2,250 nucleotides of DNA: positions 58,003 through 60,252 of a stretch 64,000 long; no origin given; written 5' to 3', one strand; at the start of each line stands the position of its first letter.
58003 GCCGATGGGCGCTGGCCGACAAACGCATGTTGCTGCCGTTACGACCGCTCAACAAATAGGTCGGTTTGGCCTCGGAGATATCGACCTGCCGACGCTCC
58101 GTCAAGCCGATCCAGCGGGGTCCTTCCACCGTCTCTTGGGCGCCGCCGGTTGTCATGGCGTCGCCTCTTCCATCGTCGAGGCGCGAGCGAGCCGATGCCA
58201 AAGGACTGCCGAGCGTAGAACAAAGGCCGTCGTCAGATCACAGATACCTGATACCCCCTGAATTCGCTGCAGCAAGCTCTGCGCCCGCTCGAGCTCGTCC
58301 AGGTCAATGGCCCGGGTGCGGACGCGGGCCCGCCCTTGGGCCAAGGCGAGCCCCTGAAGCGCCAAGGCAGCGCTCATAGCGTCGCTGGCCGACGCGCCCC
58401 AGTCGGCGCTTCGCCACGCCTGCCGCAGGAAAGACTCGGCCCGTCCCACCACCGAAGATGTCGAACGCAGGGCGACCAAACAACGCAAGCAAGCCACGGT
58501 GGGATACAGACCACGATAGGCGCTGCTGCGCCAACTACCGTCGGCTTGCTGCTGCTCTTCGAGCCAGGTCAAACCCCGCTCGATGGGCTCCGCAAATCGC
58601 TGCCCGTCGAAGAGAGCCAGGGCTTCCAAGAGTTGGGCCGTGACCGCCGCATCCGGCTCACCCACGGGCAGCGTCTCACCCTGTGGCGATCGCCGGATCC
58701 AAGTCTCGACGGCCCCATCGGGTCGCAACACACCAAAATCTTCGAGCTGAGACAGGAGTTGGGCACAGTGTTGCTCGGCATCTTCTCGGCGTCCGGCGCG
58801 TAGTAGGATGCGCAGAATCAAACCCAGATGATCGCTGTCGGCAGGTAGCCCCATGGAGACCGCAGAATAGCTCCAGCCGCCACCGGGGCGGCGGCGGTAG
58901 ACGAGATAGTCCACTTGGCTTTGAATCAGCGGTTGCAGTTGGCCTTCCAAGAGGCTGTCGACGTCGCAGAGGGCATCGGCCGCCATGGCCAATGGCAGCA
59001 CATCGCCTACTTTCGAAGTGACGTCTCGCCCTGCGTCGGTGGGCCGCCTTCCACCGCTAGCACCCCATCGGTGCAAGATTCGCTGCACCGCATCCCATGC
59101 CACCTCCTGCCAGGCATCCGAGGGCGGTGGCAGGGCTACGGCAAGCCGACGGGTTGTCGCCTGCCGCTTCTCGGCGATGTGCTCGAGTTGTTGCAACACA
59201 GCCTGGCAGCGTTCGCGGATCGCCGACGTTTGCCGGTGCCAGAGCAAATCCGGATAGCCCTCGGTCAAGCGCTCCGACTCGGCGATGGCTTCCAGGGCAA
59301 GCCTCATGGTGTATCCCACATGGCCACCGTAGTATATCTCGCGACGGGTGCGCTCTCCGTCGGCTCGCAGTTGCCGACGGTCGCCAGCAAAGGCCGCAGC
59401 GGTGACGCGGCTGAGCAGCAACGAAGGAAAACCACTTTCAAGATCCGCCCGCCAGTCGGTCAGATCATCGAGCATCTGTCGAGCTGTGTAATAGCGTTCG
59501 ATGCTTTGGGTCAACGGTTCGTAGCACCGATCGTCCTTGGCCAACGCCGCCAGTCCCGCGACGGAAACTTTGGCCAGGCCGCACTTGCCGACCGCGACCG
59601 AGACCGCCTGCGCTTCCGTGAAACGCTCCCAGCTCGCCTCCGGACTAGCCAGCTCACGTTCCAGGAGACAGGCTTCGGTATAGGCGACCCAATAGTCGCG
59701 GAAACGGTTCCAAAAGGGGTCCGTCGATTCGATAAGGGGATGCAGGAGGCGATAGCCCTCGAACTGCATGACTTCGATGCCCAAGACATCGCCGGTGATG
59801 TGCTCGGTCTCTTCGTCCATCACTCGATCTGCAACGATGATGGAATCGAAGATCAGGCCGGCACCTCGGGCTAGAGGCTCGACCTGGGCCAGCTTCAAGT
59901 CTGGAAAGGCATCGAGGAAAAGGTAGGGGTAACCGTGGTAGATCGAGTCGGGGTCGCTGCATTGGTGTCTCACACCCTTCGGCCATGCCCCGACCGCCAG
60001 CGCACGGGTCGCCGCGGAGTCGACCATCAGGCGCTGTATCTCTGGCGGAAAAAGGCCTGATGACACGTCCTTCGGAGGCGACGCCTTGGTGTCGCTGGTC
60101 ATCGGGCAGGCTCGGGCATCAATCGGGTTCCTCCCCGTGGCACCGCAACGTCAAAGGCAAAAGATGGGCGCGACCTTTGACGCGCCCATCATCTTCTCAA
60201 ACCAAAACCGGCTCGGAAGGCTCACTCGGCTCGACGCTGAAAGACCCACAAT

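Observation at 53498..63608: Candidate uncharacterised RiPP-like peptide maturation/export locus: radical SAM/SPASM enzyme, leader-plus-core precursor, two terpene-cyclase-like repeat proteins, M50-like intramembrane protease, FtsX/ADOP permease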

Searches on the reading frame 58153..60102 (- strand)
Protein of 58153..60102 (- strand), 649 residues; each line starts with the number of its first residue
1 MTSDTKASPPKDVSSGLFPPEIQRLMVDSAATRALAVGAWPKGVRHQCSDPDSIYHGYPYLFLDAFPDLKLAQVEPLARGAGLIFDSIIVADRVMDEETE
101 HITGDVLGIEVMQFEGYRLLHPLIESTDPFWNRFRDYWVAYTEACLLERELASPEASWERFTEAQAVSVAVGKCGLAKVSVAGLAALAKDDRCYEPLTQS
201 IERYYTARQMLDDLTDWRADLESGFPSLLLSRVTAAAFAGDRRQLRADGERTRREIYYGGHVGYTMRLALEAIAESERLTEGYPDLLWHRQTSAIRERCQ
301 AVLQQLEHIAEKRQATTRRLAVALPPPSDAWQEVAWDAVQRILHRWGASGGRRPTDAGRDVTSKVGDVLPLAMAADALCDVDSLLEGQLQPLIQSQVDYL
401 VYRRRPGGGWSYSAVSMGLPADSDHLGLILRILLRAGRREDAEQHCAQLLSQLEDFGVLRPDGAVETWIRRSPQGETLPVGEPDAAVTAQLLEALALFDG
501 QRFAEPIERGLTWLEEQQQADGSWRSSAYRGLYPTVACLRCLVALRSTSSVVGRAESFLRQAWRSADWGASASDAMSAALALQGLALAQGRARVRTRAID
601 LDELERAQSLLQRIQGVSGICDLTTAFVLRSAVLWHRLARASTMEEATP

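Call 3: search_protein_families(library=pfam, proteins=[window:58153-60102:-], max_evalue=0.01)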
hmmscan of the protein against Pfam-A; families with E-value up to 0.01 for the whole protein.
window:58153-60102:- (649 aa): 1 family
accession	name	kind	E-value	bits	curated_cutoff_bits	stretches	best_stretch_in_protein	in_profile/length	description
PF13243.12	SQHop_cyclase_C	-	1.3e-07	31.4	26.1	1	482-573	136-231/319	Squalene-hopene cyclase C-terminal domain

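Call 4: search_protein_families(library=ncbifam, proteins=[window:58153-60102:-], max_evalue=0.01)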
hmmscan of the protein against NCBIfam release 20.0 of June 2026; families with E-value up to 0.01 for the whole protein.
window:58153-60102:- (649 aa): 4 families
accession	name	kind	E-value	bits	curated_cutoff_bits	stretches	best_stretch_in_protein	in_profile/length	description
TIGR01507.1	hopene_cyclase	equivalog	4.7e-07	28.5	431.1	1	482-541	450-511/640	squalene--hopene cyclase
TIGR01787.1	squalene_cyclas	subfamily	6.4e-07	28.4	322.7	1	398-564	339-522/622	squalene/oxidosqualene cyclases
TIGR03463.1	osq_cycl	subfamily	0.00031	19.2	851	1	484-539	563-617/634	2,3-oxidosqualene cyclase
NF053823.1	SCO2321_fam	equivalog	0.0004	19.4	300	0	484-527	100-141/405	SCO2321 family membrane protein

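Call 7: find_homologous_proteins(query=window:58153-60102:-)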
Query window:58153-60102:- (649 aa): 24 proteins with E <= 0.001 among 8000 candidates.
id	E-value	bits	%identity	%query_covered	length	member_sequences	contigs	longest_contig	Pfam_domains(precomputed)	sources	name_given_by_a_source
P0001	0.0e+0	1454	100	100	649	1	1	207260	PF13243.13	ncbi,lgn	-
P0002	1.9e-255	867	65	96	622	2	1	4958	PF13243.13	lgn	-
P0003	2.3e-218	745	57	98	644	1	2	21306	-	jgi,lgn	-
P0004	4.3e-148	512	44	92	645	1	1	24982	PF13243.13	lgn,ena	-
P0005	1.7e-146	507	45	99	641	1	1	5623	PF13243.13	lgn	-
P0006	3.6e-142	493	43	89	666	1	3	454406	PF13243.13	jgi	jgi:hypothetical protein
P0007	1.2e-134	468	41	96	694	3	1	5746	PF13243.13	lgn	-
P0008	1.7e-134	468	43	85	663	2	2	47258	PF13243.13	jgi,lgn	jgi:hypothetical protein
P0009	7.9e-132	459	43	94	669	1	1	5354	-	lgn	-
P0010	8.3e-131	455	41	88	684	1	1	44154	PF13243.13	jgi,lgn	-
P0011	3.3e-127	443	41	98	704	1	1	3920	PF13243.13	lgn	-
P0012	4.3e-116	407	38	96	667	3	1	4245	PF13243.13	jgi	jgi:squalene-hopene/tetraprenyl-beta-curcumene cyclase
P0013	4.5e-115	403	40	94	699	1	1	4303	PF13243.13,PF13249.13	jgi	jgi:squalene-hopene/tetraprenyl-beta-curcumene cyclase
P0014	8.0e-112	393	44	60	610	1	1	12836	PF13243.13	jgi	jgi:hypothetical protein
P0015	1.8e-105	372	44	69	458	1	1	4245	-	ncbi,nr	ncbi:MAG TPA: hypothetical protein VLA75_13360, partial [Thermoanaerobaculia bacterium]|nr:hypotheti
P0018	1.7e-90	322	35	90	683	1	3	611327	PF13243.13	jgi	jgi:squalene-hopene/tetraprenyl-beta-curcumene cyclase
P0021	2.3e-81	292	36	82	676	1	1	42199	PF13243.13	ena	-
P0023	5.0e-66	241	32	93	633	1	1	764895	-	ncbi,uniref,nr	ncbi:prenyltransferase/squalene oxidase repeat-containing protein [Hyalangium gracile]|uniref:prenyl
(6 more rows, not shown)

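Call 8: find_encoding_contigs(protein=P0001, flank=10000, max_places=2)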
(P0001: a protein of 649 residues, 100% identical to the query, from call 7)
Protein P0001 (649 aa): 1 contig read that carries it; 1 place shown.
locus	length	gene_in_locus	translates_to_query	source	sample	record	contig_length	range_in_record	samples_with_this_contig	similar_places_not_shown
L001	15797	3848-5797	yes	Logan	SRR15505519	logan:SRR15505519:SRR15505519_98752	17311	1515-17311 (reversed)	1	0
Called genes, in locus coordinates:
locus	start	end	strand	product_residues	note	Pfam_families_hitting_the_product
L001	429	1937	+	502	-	PF04055:Radical_SAM, PF13353:Fer4_12 (weak)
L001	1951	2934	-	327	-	-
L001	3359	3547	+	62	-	-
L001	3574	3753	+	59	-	-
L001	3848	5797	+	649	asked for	PF13243:SQHop_cyclase_C (weak)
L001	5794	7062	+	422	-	-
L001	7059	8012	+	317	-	PF13243:SQHop_cyclase_C (faint)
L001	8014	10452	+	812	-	PF12704:MacB_PCD, PF02687:FtsX, PF12704:MacB_PCD, PF02687:FtsX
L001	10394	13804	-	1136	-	-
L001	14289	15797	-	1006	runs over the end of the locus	?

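Call 9: find_encoding_contigs(protein=P0003, flank=10000, max_places=2)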
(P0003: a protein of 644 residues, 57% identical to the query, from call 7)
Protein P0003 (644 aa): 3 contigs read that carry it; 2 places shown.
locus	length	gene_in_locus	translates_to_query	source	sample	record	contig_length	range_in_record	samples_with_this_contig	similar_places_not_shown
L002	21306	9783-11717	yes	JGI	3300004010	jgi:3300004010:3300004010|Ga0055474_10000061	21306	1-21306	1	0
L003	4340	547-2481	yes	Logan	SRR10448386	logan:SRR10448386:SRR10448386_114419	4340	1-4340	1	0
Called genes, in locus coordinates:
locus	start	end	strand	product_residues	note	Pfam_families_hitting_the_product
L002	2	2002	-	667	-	?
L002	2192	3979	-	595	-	PF00501:AMP-binding, PF23562:AMP-binding_C_3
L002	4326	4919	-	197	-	-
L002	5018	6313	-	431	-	PF13546:DDE_5, PF01609:DDE_Tnp_1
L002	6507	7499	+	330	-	-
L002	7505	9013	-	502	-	PF04055:Radical_SAM, PF13353:Fer4_12 (weak)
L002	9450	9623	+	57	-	-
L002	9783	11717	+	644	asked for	-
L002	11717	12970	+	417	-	-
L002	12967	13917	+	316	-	PF13243:SQHop_cyclase_C (faint)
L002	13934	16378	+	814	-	PF12704:MacB_PCD, PF02687:FtsX, PF12704:MacB_PCD, PF02687:FtsX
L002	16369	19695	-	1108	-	-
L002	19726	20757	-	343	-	PF06723:MreB_Mbl, PF00022:Actin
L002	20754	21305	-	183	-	?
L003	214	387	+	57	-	-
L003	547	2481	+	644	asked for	-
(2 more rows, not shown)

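Call 10: find_encoding_contigs(protein=P0006, flank=10000, max_places=2)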
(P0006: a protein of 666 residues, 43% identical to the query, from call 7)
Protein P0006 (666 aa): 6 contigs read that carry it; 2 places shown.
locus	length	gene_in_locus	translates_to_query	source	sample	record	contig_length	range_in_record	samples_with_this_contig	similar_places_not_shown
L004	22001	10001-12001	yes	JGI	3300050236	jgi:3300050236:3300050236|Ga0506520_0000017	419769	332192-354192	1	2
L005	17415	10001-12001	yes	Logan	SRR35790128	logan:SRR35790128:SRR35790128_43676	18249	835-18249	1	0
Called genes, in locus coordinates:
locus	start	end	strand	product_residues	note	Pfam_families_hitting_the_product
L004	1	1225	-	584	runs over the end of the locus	PF07969:Amidohydro_3, PF01979:Amidohydro_1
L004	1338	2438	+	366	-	PF01112:Asparaginase_2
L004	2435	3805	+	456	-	PF19289:PmbA_TldD_3rd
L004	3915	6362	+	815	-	PF12704:MacB_PCD, PF02687:FtsX, PF12704:MacB_PCD, PF02687:FtsX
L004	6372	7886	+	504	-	PF13185:GAF_2 (weak), PF00158:Sigma54_activat, PF14532:Sigma54_activ_2, PF07728:AAA_5 (weak), PF25601:AAA_lid_14, PF02954:HTH_8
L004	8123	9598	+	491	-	PF13353:Fer4_12 (faint), PF04055:Radical_SAM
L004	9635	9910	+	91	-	-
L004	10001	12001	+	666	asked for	PF13243:SQHop_cyclase_C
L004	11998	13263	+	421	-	-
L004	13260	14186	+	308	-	PF28380:AstC-like_C (weak)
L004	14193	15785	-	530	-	PF01590:GAF (weak), PF13492:GAF_3, PF13185:GAF_2 (weak), PF07228:SpoIIE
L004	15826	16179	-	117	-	PF01740:STAS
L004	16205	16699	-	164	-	PF13581:HATPase_c_2, PF02518:HATPase_c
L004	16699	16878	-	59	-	-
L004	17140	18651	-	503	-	PF01590:GAF (faint), PF13492:GAF_3 (weak), PF00158:Sigma54_activat, PF14532:Sigma54_activ_2, PF07728:AAA_5 (weak), PF25601:AAA_lid_14, PF02954:HTH_8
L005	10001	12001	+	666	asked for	PF13243:SQHop_cyclase_C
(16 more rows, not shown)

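Call 11: find_encoding_contigs(protein=P0023, flank=10000, max_places=2)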
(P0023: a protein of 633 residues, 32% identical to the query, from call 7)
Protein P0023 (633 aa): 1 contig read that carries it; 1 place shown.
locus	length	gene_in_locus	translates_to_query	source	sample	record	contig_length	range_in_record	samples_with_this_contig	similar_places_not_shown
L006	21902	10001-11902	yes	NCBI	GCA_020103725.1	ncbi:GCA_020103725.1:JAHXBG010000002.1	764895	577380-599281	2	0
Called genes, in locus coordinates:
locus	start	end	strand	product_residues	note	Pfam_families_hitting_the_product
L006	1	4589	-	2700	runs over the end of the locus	PF00501:AMP-binding, PF13193:AMP-binding_C, PF13489:Methyltransf_23, PF13649:Methyltransf_25, PF08242:Methyltransf_12, PF00550:PP-binding, PF00109:ketoacyl-synt, PF02801:Ketoacyl-synt_C, +13 more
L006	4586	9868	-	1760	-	PF00069:Pkinase, PF01636:APH (faint), PF07714:PK_Tyr_Ser-Thr, PF13191:AAA_16, PF01590:GAF, PF13185:GAF_2, PF00512:HisKA (weak), PF02518:HATPase_c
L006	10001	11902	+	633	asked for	-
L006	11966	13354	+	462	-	PF00092:VWA, PF13519:VWA_2, PF13768:VWA_3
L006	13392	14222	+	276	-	PF03976:PPK2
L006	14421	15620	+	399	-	PF00069:Pkinase, PF07714:PK_Tyr_Ser-Thr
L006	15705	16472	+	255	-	PF00106:adh_short, PF08659:KR, PF13561:adh_short_C2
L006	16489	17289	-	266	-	PF13539:Peptidase_M15_4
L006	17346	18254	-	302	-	PF09587:PGA_cap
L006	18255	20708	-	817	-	PF00069:Pkinase, PF07714:PK_Tyr_Ser-Thr, PF01636:APH (faint), PF03109:ABC1, PF14559:TPR_19 (faint)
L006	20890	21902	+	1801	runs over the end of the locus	PF00069:Pkinase, PF07714:PK_Tyr_Ser-Thr, PF13191:AAA_16, PF01590:GAF, PF13185:GAF_2, PF00512:HisKA (weak), PF02518:HATPase_c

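Call 14: find_encoding_contigs(protein=P0018, flank=10000, max_places=1)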
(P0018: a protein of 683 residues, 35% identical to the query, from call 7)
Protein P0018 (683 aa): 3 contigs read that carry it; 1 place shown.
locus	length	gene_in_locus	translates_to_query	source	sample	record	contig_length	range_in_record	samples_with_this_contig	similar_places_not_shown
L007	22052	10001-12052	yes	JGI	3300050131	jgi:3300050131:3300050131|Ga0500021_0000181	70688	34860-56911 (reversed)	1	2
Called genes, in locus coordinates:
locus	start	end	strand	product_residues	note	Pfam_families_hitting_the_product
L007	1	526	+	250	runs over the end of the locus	-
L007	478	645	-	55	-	-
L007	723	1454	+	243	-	-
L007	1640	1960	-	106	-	-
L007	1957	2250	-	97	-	-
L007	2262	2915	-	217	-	PF01464:SLT (weak)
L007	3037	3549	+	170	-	PF02620:YceD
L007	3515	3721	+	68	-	PF01783:Ribosomal_L32p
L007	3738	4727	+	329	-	PF00108:Thiolase_N (faint), PF08545:ACP_syn_III, PF08541:ACP_syn_III_C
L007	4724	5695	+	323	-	PF00698:Acyl_transf_1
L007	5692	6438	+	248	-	PF00106:adh_short, PF08659:KR, PF13561:adh_short_C2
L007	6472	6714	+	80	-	PF00550:PP-binding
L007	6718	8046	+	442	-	PF02881:SRP54_N, PF00448:SRP54, PF02978:SRP_SPB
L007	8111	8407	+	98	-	PF00886:Ribosomal_S16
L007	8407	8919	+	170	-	PF13083:KH_KhpA-B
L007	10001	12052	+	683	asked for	PF13243:SQHop_cyclase_C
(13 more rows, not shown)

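Call 15: find_encoding_contigs(protein=P0008, flank=10000, max_places=1)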
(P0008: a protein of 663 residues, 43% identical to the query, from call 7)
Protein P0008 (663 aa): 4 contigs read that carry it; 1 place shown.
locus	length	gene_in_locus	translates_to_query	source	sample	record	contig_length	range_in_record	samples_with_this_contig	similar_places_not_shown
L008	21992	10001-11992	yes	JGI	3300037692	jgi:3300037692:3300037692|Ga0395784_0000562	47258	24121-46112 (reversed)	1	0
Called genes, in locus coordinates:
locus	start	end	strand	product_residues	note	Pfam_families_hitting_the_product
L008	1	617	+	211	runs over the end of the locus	PF00694:Aconitase_C, PF27512:LeuD (weak)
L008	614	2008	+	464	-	PF00324:AA_permease, PF03845:Spore_permease (faint), PF13520:AA_permease_2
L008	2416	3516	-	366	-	-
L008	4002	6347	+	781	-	PF12704:MacB_PCD, PF02687:FtsX, PF12704:MacB_PCD, PF02687:FtsX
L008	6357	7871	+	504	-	PF13185:GAF_2 (weak), PF13492:GAF_3 (faint), PF00158:Sigma54_activat, PF14532:Sigma54_activ_2, PF25601:AAA_lid_14, PF02954:HTH_8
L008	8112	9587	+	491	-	PF04055:Radical_SAM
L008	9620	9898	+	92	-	-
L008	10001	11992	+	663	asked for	PF13243:SQHop_cyclase_C (weak)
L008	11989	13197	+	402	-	-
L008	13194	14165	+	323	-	PF28380:AstC-like_C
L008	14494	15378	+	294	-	PF14224:DUF4331 (faint)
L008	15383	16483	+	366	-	PF13424:TPR_12 (faint), PF14559:TPR_19 (weak)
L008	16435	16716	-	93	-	-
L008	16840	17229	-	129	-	PF02635:DsrE (faint)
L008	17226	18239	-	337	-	PF02775:TPP_enzyme_C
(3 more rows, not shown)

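Call 16: find_encoding_contigs(protein=P0021, flank=10000, max_places=1)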
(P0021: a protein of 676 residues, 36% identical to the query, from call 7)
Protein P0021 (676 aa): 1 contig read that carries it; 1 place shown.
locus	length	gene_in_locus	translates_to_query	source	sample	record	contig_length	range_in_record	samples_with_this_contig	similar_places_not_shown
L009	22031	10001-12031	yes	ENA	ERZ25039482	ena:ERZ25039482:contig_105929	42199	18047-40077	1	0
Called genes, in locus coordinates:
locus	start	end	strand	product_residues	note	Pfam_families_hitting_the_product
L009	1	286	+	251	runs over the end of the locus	PF00593:TonB_dep_Rec_b-barrel, PF25183:OMP_b-brl_4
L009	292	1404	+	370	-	PF25183:OMP_b-brl_4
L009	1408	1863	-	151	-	-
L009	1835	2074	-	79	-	-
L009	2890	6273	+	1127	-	PF00133:tRNA-synt_1, PF09334:tRNA-synt_1g (faint), PF00133:tRNA-synt_1, PF08264:Anticodon_1, PF19302:DUF5915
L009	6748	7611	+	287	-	PF00348:polyprenyl_synt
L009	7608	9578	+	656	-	PF02310:B12-binding, PF04055:Radical_SAM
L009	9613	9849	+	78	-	-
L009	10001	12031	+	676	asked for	PF13243:SQHop_cyclase_C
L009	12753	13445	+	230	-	-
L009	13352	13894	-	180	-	PF13521:AAA_28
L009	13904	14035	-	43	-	-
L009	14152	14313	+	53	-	-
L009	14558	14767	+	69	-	PF00313:CSD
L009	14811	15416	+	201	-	PF02881:SRP54_N, PF00448:SRP54 (weak)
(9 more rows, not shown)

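Call 20: search_solved_structures(query=A1, max_evalue=1, show_alignments=2)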
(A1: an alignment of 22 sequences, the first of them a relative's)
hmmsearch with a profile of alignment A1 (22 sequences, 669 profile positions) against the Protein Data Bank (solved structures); distinct sequences matched with E-value up to 1: 29.
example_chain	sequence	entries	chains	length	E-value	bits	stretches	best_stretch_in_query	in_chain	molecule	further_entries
2sqc_A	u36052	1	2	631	2.8e-28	101.8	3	488-628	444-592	SQUALENE-HOPENE CYCLASE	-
3sqc_A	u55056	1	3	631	2.8e-28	101.7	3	488-628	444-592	SQUALENE--HOPENE CYCLASE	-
1gsz_A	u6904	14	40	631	4.4e-28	101.1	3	488-628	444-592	SQUALENE--HOPENE CYCLASE | SQUALENE-HOPENE CYCLASE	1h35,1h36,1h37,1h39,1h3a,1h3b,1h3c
8pak_A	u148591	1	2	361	3.9e-24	88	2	424-649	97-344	Squalene--hopene cyclase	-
8paj_A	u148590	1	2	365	7.2e-23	83.9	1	401-651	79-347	Squalene-hopene/tetraprenyl-beta-curcumene cyclase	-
7xkx_A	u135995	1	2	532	6.5e-20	74.1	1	504-631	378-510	SQHop_cyclase_C domain-containing protein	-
8zg5_A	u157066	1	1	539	1.2e-18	69.9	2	494-626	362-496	Squalene cyclase C-terminal domain-containing protein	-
7xqz_A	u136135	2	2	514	1.3e-18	69.8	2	493-628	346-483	SQHop_cyclase_C domain-containing protein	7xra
8zg0_A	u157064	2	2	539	1.4e-18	69.7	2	493-630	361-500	Squalene cyclase C-terminal domain-containing protein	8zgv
8zg1_A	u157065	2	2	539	1.6e-18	69.5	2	493-630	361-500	Squalene cyclase C-terminal domain-containing protein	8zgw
7xr7_A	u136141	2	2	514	2.4e-18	68.9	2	495-628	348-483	SQHop_cyclase_C domain-containing protein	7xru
7xq4_A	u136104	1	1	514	3.5e-18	68.4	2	494-628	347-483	SQHop_cyclase_C domain-containing protein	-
5bp8_A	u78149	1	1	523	3e-16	62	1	492-622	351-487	Ent-copalyl diphosphate synthase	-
1w6j_A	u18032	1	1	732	3.2e-14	55.3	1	506-633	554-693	LANOSTEROL SYNTHASE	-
1w6k_A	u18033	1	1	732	3.5e-14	55.2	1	506-633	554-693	LANOSTEROL SYNTHASE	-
4lob_A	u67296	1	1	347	2.6e-05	25.8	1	61-213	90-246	Polyprenyl synthetase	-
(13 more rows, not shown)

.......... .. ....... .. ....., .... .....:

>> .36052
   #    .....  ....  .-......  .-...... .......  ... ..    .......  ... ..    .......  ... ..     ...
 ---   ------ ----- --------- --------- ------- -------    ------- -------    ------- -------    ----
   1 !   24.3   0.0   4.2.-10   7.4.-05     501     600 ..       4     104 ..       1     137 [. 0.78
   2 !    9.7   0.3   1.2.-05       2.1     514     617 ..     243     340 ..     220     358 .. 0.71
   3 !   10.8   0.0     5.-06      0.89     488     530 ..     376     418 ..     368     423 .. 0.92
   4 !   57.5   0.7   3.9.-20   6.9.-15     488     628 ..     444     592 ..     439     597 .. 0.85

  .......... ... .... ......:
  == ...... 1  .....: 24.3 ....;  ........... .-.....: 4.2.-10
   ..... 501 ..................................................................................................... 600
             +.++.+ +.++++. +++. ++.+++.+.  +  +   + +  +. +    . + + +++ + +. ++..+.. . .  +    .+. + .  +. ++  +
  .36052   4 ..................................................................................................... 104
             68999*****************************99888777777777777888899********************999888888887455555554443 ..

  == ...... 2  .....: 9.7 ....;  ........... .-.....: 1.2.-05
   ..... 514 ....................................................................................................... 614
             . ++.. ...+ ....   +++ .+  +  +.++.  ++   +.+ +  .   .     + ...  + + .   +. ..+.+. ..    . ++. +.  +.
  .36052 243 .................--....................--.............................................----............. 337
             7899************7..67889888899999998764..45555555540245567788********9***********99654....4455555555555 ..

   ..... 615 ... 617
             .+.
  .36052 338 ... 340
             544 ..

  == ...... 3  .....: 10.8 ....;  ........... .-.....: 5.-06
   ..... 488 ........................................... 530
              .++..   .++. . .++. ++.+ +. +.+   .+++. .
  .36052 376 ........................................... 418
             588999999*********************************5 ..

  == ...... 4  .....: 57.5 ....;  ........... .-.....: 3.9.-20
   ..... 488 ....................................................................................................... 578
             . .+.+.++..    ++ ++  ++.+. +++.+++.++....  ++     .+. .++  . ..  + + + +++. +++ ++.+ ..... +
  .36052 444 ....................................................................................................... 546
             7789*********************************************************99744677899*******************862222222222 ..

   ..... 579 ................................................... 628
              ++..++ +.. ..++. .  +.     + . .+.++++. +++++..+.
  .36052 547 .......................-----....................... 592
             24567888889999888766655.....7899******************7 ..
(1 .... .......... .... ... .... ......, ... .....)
